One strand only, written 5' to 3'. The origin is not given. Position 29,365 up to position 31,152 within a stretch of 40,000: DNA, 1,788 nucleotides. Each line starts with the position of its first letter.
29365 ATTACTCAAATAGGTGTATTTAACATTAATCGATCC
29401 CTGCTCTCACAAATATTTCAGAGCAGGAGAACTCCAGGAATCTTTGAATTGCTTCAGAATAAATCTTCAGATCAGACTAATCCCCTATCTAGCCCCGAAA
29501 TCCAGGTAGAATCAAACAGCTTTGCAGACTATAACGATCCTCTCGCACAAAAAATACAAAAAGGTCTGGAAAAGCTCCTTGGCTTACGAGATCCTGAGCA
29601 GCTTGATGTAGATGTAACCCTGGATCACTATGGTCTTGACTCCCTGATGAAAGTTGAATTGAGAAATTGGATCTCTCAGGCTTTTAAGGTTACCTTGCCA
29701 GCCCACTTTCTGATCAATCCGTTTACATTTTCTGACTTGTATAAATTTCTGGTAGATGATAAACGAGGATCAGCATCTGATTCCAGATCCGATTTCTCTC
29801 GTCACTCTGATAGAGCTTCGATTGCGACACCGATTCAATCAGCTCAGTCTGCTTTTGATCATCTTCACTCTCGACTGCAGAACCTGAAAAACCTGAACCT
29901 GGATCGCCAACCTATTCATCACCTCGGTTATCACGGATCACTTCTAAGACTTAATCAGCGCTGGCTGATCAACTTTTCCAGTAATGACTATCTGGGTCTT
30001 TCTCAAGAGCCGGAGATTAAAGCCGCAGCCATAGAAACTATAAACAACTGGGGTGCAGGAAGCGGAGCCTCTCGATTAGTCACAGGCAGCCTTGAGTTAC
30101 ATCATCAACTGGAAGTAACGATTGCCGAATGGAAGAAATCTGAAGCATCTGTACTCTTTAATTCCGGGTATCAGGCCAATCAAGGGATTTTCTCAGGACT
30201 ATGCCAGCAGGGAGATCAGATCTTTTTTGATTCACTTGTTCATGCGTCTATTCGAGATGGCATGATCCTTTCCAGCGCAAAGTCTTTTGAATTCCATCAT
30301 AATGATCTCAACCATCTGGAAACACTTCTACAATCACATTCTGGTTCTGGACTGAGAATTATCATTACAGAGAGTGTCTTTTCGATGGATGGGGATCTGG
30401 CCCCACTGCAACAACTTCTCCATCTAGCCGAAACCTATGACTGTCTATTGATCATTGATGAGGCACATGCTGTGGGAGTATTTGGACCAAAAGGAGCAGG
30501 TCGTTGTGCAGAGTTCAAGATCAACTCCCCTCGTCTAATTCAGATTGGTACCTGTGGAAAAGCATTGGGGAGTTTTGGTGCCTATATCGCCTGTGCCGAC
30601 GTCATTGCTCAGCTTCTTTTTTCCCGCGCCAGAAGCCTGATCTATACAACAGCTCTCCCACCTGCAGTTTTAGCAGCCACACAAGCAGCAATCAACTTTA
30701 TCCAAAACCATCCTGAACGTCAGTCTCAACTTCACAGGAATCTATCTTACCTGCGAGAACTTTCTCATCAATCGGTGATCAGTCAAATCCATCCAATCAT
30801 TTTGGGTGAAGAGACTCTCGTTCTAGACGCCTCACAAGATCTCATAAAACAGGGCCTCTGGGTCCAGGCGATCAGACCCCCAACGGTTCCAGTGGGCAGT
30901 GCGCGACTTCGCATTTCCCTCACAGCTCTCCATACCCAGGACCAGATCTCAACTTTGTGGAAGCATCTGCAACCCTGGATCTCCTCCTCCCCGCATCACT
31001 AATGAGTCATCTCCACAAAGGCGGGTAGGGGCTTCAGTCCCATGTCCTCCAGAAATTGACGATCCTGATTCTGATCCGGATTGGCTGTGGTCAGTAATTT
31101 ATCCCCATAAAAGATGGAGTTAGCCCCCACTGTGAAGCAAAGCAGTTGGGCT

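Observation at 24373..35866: AT-less, fully reducing single-module PKS fused to BioF inside a bioD-bioA-bioB locus: candidate undescribed route to the pimeloyl moiety of biotin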

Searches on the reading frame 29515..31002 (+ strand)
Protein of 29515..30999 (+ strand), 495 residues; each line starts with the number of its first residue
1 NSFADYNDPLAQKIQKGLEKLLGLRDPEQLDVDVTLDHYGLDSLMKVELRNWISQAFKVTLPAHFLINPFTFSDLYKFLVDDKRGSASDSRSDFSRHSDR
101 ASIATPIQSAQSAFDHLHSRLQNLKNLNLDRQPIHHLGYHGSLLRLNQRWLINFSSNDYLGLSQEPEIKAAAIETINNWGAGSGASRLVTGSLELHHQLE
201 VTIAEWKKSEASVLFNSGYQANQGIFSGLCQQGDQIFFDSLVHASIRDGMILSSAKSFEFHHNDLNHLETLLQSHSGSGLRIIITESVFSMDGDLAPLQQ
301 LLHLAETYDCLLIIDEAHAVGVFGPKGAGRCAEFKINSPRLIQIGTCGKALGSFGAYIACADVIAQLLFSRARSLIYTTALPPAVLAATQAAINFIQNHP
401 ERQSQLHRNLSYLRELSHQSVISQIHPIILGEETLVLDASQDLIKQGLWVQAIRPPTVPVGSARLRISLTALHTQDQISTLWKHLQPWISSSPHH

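Call 5: search_protein_families(library=ncbifam, proteins=[window:29800-31002:+])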
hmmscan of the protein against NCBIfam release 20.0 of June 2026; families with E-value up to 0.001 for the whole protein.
window:29800-31002:+ (400 aa): 11 families
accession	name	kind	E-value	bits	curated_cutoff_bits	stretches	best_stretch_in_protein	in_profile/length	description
TIGR00858.1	bioF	equivalog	2.7e-131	437.6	426.45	1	46-390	13-364/365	8-amino-7-oxononanoate synthase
TIGR01825.1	gly_Cac_T_rel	subfamily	1.5e-97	326.7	535.4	1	25-384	4-369/385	BioF/Kbl family PLP-dependent acyltransferase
NF005394.0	PRK06939.1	equivalog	8.8e-93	311.2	460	1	16-385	3-382/397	glycine C-acetyltransferase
NF047600.1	SerpalmtaseCFB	equivalog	1.4e-80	270.9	640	1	50-389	39-384/395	serine palmitoyltransferase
TIGR01821.1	5aminolev_synth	equivalog_domain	1.2e-79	268.1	338.55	1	58-391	49-391/402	5-aminolevulinate synthase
NF047599.1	SerpalmtaseBetaP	equivalog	4.3e-76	256.1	500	1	50-390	39-386/394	serine palmitoyltransferase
TIGR01822.1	2am3keto_CoA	equivalog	2.2e-75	254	493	1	53-384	37-377/393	glycine C-acetyltransferase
NF047603.1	SerpalmtaseAlphaP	equivalog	7.7e-60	202.6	670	1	57-386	48-385/399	serine palmitoyltransferase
NF005526.0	PRK07179.1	equivalog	3.4e-55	187.3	428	1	56-388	56-390/407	alpha-hydroxyketone-type quorum-sensing autoinducer synthase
NF004608.1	PRK05937.1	equivalog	8.1e-54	182.8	399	1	57-392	5-344/366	8-amino-7-oxononanoate synthase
NF005697.0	PRK07505.1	subfamily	2.7e-41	141.5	342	1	52-392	46-397/405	hypothetical protein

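Call 22: search_solved_structures(query=window:29800-30999:+, max_evalue=1e-20, show_alignments=1)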
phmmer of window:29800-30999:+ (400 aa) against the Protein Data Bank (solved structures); distinct sequences matched with E-value up to 1e-20: 50.
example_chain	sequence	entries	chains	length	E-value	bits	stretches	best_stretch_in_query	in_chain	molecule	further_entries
8s1y_A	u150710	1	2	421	3.4e-80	273.2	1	45-384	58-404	8-amino-7-oxononanoate synthase/2-amino-3-ketobutyrate coenzyme A ligase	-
7poa_A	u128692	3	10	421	8.9e-80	271.8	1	45-384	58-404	8-amino-7-oxononanoate synthase/2-amino-3-ketobutyrate coenzyme A ligase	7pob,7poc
5jay_A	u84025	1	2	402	6.7e-72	245.9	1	51-391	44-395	8-amino-7-oxononanoate synthase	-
5vnx_A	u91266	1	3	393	4.6e-71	243.2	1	49-386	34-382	8-amino-7-oxononanoate synthase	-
6onn_A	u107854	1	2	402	9.8e-71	242.1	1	50-386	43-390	8-amino-7-oxononanoate synthase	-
1bs0_A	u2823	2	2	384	3.3e-69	237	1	47-387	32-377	PROTEIN (8-AMINO-7-OXONANOATE SYNTHASE) | 8-amino-7-oxononanoate synthase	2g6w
8dle_A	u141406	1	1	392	3.5e-69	237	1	47-389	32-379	8-amino-7-oxononanoate synthase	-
1dj9_A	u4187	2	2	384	3.2e-68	233.8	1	47-387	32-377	8-AMINO-7-OXONONANOATE SYNTHASE | 8-AMINO-7-OXONANOATE SYNTHASE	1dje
7s5m_A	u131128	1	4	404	2.8e-63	217.5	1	57-385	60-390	8-amino-7-oxononanoate synthase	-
3wy7_A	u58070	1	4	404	2.9e-63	217.5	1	57-385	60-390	8-amino-7-oxononanoate synthase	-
3a2b_A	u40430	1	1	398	1.1e-59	205.8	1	49-385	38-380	Serine palmitoyltransferase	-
8guh_A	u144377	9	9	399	1.1e-59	205.7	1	49-385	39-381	Serine palmitoyltransferase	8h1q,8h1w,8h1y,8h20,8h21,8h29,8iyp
2bwn_A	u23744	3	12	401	5.2e-57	196.9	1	59-386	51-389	5-AMINOLEVULINATE SYNTHASE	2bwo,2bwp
3tqx_A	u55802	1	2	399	8.2e-57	196.2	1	16-384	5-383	2-amino-3-ketobutyrate coenzyme A ligase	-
8eim_A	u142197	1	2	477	9.2e-56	192.8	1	59-249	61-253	5-aminolevulinate synthase, mitochondrial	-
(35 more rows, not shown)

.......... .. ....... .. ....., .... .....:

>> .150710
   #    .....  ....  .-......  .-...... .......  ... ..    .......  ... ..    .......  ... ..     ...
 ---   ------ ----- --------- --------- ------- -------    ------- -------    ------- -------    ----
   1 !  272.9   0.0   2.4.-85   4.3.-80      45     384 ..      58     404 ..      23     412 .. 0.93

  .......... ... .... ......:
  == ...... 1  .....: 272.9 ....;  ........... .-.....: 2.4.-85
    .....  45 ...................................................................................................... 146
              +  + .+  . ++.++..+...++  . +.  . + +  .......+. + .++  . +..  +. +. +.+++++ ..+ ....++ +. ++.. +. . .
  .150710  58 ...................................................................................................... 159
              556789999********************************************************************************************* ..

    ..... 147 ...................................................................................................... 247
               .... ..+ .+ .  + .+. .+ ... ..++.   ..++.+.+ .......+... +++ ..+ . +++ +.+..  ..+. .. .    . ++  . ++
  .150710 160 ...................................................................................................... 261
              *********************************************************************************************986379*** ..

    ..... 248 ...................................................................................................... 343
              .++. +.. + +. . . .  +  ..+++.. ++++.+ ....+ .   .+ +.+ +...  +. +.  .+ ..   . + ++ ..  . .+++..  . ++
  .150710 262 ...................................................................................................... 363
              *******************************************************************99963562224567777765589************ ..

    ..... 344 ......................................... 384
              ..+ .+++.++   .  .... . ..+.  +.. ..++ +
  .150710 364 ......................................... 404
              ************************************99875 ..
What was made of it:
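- The best PDB hits are AONS entries (call 22).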

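Call 23: search_protein_representatives(protein=window:29515-30999:+)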
Query: 495 residues. Proteins with E-value up to 0.001 (for the whole library): 22945; up to 1e-10: 13666; up to 1e-30: 5639. The best 150 are listed.
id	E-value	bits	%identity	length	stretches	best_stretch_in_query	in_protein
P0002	1.1e-164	565.2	57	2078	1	7-490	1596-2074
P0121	3.2e-132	458.2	58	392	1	112-486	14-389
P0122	4.4e-93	329.2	48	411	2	278-484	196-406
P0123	1.2e-90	321.2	49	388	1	145-483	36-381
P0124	2.3e-90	320.2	46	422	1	143-482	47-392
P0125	5.0e-90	319.1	48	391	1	119-481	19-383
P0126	2.9e-88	313.3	47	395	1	141-476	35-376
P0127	1.2e-86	308.0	46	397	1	117-482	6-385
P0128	1.7e-86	307.4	45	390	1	125-482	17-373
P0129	2.4e-86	307.0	46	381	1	121-479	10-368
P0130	6.8e-86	305.5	49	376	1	143-486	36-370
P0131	1.2e-85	304.7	47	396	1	147-484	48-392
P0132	8.3e-85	301.9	44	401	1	139-479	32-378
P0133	1.3e-84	301.2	45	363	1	145-482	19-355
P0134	2.3e-84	300.4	46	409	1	120-481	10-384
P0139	1.2e-83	298.1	32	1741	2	146-480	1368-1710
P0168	2.2e-78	280.7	46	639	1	140-478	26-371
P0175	8.2e-78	278.8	44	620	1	145-479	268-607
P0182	3.8e-77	276.6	43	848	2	147-485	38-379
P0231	6.1e-75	269.3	43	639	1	147-481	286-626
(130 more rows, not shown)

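Call 24: find_encoding_contigs(protein=P0121, flank=10000, max_places=6)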
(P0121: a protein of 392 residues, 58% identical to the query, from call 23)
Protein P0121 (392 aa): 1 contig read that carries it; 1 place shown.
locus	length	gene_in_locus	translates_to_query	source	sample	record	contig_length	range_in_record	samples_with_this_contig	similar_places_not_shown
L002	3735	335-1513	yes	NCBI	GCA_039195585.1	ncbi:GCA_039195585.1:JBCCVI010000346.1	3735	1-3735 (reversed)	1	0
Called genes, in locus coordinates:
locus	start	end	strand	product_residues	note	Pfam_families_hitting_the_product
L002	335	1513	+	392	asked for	PF00155:Aminotran_1_2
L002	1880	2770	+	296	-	PF01551:Peptidase_M23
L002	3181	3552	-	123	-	-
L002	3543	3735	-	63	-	?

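Call 25: search_protein_families(library=pfam, proteins=[P0139, P0121, P0175, P0231, P0182, P0168], max_evalue=0.00001)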
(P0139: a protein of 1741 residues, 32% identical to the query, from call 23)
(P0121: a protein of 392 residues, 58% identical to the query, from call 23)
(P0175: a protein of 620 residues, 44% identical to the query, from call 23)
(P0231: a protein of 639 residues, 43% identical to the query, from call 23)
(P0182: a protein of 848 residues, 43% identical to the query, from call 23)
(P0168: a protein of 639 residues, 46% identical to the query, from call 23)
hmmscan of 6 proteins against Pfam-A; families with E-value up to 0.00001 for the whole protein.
P0139 (1741 aa): 10 families
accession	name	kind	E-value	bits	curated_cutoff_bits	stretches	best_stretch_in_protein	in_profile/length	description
PF00109.32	ketoacyl-synt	-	7e-87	291.6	20.8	1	153-398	2-252/252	Beta-ketoacyl synthase, N-terminal domain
PF00155.27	Aminotran_1_2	-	4.9e-75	253.4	19.7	2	1373-1713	3-359/361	Aminotransferase class I and II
PF02801.28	Ketoacyl-synt_C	-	6.7e-38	129.8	20.8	1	407-523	2-118/119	Beta-ketoacyl synthase, C-terminal domain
PF00550.31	PP-binding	-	1.7e-18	67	20.8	2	47-110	3-67/67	Phosphopantetheine attachment site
PF16197.11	KAsynt_C_assoc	-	9.4e-14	52.2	33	1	526-644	1-108/111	Ketoacyl-synthetase C-terminal extension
PF22336.2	RhiE-like_linker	-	1.5e-13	51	27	1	595-664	2-66/67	RhiE-like, KS-MAT linker domain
PF22621.2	CurL-like_PKS_C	-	7.4e-13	48.7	27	1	592-658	2-64/64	CurL-like, PKS C-terminal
PF01212.27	Beta_elim_lyase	-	4.7e-08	33.1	27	0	960-1212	10-215/288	Beta-eliminating lyase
PF00266.25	Aminotran_5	-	7.1e-08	32.2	21.5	0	955-1145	14-206/371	Aminotransferase class-V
PF01053.26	Cys_Met_Meta_PP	-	3.2e-07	29.7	27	0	983-1106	53-174/381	Cys/Met metabolism PLP-dependent enzyme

P0121 (392 aa): 1 family
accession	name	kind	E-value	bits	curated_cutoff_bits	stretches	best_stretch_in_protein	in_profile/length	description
PF00155.27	Aminotran_1_2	-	2.8e-57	195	19.7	1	53-387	3-360/361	Aminotransferase class I and II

P0175 (620 aa): 4 families
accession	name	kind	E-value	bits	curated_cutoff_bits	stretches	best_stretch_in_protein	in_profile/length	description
PF00155.27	Aminotran_1_2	-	9.2e-67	226.2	19.7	1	273-613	2-361/361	Aminotransferase class I and II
PF13500.12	AAA_26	-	7.2e-35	121.1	27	1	4-201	2-190/198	AAA domain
PF01212.27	Beta_elim_lyase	-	4.1e-06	26.8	27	1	312-543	27-269/288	Beta-eliminating lyase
PF01053.26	Cys_Met_Meta_PP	-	6e-06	25.5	27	1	319-446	54-182/381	Cys/Met metabolism PLP-dependent enzyme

P0231 (639 aa): 2 families
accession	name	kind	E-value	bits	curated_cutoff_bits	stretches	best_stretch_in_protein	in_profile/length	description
PF00155.27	Aminotran_1_2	-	4.2e-56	191.1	19.7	1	289-630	2-361/361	Aminotransferase class I and II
PF00814.31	TsaD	-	6.6e-23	82.2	24.8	1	34-150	28-149/264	tRNA N6-adenosine threonylcarbamoyltransferase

P0182 (848 aa): 4 families
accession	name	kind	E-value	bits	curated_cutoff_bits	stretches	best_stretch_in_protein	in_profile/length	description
PF00202.27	Aminotran_3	-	4.6e-90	302.6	30.5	1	427-841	6-403/403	Aminotransferase class-III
PF00155.27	Aminotran_1_2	-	6.9e-65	220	19.7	1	42-378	3-360/361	Aminotransferase class I and II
PF01212.27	Beta_elim_lyase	-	2.3e-07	30.9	27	0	82-364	29-254/288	Beta-eliminating lyase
PF01053.26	Cys_Met_Meta_PP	-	5.1e-06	25.7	27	1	86-249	53-209/381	Cys/Met metabolism PLP-dependent enzyme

P0168 (639 aa): 2 families
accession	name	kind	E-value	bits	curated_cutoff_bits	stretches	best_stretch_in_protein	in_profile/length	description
PF00155.27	Aminotran_1_2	-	2.3e-57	195.2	19.7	1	37-377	3-360/361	Aminotransferase class I and II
PF01053.26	Cys_Met_Meta_PP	-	1e-08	34.6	27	1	80-210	52-181/381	Cys/Met metabolism PLP-dependent enzyme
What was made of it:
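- PKS or NRPS lines ending in alpha-oxoamine synthase domains exist, for example the 1741-aa P0139 (calls 23, 25).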

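Call 35: find_related_loci(query=A1, collection=genome_contigs, flank=10000)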
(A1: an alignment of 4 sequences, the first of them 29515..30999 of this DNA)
Query A1 (495 aa) in genome_contigs; peptide patterns used: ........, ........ (x = any residue, [..] = any of these).
69 stretches matched a pattern; 5 encode a relative of the query (tblastn E <= 1e-3); 5 distinct loci.
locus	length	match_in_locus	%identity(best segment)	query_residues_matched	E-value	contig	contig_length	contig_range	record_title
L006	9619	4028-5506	79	2-494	0e+0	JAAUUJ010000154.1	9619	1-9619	MAG: Synechococcaceae cyanobacterium SM2_3_1 NODE_2046_length_9619_cov_3.353245, whole genome shotgun sequence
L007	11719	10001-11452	55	1-489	1e-173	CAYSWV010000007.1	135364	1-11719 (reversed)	MAG TPA_asm: uncultured bacterium isolate SRP128890_co1_206 genome assembly, contig: NODE_147_length_135364_cov_8.878641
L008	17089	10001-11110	58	113-481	3e-132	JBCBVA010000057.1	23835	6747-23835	MAG: Cyanobacteria bacterium J06642_12 NODE_57_length_23835_cov_9.278559, whole genome shotgun sequence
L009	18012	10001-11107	41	117-489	7e-88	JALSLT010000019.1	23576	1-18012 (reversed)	MAG: Desulfurobacterium sp. isolate 355-202_metabat2_scaf2bin.045 355-202_scaffold_1373_c1, whole genome shotgun sequenc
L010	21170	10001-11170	36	114-491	5e-75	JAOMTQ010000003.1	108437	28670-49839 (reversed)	Methylophilaceae bacterium isolate AH-273-G03 AH-273-G03_NODE_3, whole genome shotgun sequence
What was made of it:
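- One 50%-identity cluster representative other than the query family was found among 1.84 billion (calls 23, 35).
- Tried and rejected: The genome_contigs scan found only two species (call 35).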

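Call 37: search_protein_families(library=pfam, proteins=[L008:421-2880:+, L008:4502-5692:+, L008:5722-6309:-, L008:7218-8144:+, L008:8635-9738:-, L008:9995-11137:+, L008:11507-12397:+, L008:12588-13223:+, L008:13829-15232:+, L008:15591-16802:+], max_evalue=0.00001)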
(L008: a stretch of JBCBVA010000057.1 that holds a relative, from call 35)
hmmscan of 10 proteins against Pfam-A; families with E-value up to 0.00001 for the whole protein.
L008:421-2880:+ (819 aa): 3 families
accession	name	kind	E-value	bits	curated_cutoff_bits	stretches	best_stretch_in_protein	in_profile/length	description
PF17768.7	RecJ_OB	-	6.2e-25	87.8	27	1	498-601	1-105/107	RecJ OB domain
PF01368.27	DHH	-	2.3e-23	83.3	28.1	1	119-268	2-125/125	DHH family, N-terminal domain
PF02272.25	DHHA1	-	1.1e-11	45.5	25.9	1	395-481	8-98/102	DHHA1 domain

L008:4502-5692:+ (396 aa): 2 families
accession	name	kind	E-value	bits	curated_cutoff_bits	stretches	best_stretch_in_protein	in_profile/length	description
PF01571.26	GCV_T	-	1.4e-82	277.3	25.6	1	38-291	1-254/255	Aminomethyltransferase folate-binding domain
PF08669.17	GCV_T_C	-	2.1e-21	76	25.9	1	317-395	1-80/80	Glycine cleavage T-protein C-terminal barrel domain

L008:5722-6309:- (195 aa): 0 families

L008:7218-8144:+ (308 aa): 2 families
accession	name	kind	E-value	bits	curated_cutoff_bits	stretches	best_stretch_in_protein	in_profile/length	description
PF03466.25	LysR_substrate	-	2.1e-54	184.5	28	1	91-294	3-207/209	LysR substrate binding domain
PF00126.33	HTH_1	-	7.8e-22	77.4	26.6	1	6-64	1-59/60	Bacterial regulatory helix-turn-helix protein, lysR family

L008:8635-9738:- (367 aa): 0 families

L008:9995-11137:+ (380 aa): 1 family
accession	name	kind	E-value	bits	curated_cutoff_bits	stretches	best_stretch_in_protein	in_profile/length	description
PF00155.27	Aminotran_1_2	-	2.2e-58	198.6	19.7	1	41-376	3-361/361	Aminotransferase class I and II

L008:11507-12397:+ (296 aa): 1 family
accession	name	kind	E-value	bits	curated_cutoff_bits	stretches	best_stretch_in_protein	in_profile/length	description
PF01551.29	Peptidase_M23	-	1e-31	109.4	28.7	1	170-258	2-90/96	Peptidase family M23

L008:12588-13223:+ (211 aa): 0 families

L008:13829-15232:+ (467 aa): 0 families

L008:15591-16802:+ (403 aa): 0 families

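Call 38: find_related_loci(query=A1, collection=metagenome_contigs, flank=10000)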
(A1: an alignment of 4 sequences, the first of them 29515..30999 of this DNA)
Query A1 (495 aa) in metagenome_contigs; peptide patterns used: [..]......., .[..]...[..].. (x = any residue, [..] = any of these).
84 stretches matched a pattern; 7 encode a relative of the query (tblastn E <= 1e-3); 7 distinct loci.
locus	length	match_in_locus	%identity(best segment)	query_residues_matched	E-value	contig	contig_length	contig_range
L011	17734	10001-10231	31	10-87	7e-6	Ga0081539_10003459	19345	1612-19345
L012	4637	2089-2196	50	27-62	8e-6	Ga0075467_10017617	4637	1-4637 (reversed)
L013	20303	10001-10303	29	11-116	8e-6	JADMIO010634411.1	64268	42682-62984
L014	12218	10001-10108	50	27-62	9e-6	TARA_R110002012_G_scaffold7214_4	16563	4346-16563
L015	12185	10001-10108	50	27-62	1e-5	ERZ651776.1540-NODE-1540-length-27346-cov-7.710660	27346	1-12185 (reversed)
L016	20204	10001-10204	32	22-90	5e-5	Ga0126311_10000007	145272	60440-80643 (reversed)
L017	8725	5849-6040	36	4-62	1e-4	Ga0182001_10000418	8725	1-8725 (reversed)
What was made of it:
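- Tried and rejected: The metagenome_contigs scan found none (call 38).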

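Call 48: find_homologous_proteins(query=window:29800-30999:+)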
Query window:29800-30999:+ (400 aa): 8000 proteins with E <= 0.001 among 8000 candidates; the best 120 are listed.
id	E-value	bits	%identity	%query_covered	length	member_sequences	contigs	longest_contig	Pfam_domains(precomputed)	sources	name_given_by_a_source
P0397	7.1e-235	797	90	100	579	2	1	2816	PF00155.28,PF00550.32,PF23297.2,PF01053.27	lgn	-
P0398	2.7e-209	713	81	99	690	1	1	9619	PF08659.17,PF00155.28,PF00550.32,PF23297.2,PF01053.27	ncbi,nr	ncbi:MAG: 8-amino-7-oxononanoate synthase [Synechococcaceae cyanobacterium SM2_3_1]|nr:8-amino-7-oxo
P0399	5.7e-143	495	61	93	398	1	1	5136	PF00155.28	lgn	-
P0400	6.6e-143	495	58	96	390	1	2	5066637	PF00155.28,PF01053.27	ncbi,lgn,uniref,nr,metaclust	ncbi:8-amino-7-oxononanoate synthase [Synechococcus sp. PCC 7336]|uniref:8-amino-7-oxononanoate synt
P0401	4.9e-141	488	59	95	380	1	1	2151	PF00155.28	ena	-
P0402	1.7e-139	483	59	95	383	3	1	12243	PF00155.28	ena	-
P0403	3.8e-139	482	59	95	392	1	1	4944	PF00155.28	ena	-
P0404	8.0e-139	481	58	96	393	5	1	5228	PF00155.28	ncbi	ncbi:MAG: 8-amino-7-oxononanoate synthase [Cyanobacteria bacterium P01_F01_bin.33]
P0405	8.9e-139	481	57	95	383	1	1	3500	PF00155.28,PF01053.27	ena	-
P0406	1.7e-138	480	58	95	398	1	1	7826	PF00155.28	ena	-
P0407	1.1e-135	471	60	87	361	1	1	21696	PF00155.28,PF01053.27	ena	-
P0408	1.4e-135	470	58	94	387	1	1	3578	PF00155.28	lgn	-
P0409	3.3e-134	466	58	92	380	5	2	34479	PF00155.28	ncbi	ncbi:MAG: 8-amino-7-oxononanoate synthase [Cyanobacteria bacterium J06597_1]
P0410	7.1e-134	465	57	95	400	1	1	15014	PF00155.28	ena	-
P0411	2.8e-132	460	57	94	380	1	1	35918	PF00155.28,PF00266.26,PF01053.27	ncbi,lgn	ncbi:MAG: 8-amino-7-oxononanoate synthase [Synechococcus sp.]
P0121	4.4e-132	459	58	93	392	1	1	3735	PF00155.28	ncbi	ncbi:MAG: 8-amino-7-oxononanoate synthase [Cyanobacteria bacterium P01_E01_bin.34]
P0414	1.4e-111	391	53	93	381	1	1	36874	PF00155.28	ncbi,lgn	-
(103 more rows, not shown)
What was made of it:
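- The closest proteins are stand-alone cyanobacterial BioFs at 57-61% identity, including Synechococcus sp. PCC 7336 (call 48).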
